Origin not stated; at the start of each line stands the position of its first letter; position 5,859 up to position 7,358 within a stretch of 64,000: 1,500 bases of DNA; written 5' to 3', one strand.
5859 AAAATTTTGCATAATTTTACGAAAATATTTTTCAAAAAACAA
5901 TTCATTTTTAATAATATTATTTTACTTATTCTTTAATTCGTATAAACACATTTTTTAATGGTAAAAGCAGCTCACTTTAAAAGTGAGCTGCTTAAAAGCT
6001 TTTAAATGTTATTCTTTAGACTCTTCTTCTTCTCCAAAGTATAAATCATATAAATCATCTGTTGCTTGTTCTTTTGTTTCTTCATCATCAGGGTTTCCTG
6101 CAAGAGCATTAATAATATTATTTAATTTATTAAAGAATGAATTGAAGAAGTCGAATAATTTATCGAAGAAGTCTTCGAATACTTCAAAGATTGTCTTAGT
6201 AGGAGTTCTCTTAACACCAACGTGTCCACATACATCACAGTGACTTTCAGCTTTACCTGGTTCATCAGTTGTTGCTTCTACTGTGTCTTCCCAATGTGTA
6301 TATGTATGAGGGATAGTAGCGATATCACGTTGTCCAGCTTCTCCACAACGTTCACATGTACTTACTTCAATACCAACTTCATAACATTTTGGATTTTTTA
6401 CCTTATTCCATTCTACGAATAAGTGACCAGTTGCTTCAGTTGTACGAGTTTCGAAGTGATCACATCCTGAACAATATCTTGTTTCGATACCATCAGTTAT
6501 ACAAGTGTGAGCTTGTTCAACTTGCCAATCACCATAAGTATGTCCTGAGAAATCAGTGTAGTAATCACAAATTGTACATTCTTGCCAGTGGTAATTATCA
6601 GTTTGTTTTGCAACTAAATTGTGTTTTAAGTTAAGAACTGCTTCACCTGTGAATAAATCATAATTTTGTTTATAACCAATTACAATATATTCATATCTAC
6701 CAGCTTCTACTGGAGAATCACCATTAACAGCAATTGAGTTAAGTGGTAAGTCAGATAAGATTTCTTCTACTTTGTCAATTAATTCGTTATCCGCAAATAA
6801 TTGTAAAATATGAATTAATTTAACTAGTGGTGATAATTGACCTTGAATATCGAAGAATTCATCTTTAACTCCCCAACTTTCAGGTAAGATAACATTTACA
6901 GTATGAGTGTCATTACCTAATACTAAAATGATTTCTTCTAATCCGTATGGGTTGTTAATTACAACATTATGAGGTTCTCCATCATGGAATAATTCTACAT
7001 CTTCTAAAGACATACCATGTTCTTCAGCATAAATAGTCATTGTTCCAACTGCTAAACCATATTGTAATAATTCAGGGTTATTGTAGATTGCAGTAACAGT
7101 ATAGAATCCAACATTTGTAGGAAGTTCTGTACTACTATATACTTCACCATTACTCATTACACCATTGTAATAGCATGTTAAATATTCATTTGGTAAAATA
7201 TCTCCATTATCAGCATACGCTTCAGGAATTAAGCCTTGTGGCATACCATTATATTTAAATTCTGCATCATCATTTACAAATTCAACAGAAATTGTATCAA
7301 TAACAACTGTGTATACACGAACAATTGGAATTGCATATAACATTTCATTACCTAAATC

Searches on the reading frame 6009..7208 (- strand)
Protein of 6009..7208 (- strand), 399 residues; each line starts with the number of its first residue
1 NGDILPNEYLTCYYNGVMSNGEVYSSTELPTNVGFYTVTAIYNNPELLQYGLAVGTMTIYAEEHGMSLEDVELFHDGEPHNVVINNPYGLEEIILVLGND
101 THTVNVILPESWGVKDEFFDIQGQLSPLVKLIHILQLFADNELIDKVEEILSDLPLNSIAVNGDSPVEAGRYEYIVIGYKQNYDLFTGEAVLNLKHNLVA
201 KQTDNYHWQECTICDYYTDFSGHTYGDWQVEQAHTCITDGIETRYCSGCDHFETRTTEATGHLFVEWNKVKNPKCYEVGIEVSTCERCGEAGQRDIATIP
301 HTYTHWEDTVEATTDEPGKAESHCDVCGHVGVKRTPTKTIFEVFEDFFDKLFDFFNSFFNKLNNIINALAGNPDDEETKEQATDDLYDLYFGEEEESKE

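Call 9: search_protein_families(library=pfam, proteins=[window:6009-7208:-], max_evalue=1)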
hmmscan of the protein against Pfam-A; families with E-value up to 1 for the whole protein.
window:6009-7208:- (399 aa): 1 family
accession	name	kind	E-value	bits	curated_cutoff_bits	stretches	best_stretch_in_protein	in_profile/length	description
PF03589.19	Antiterm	-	0.076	13.6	26.7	0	321-353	29-61/87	Antitermination protein Q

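Call 10: search_protein_families(library=ncbifam, proteins=[window:6009-7208:-], max_evalue=1)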
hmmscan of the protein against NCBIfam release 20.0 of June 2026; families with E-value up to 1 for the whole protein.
window:6009-7208:- (399 aa): 0 families
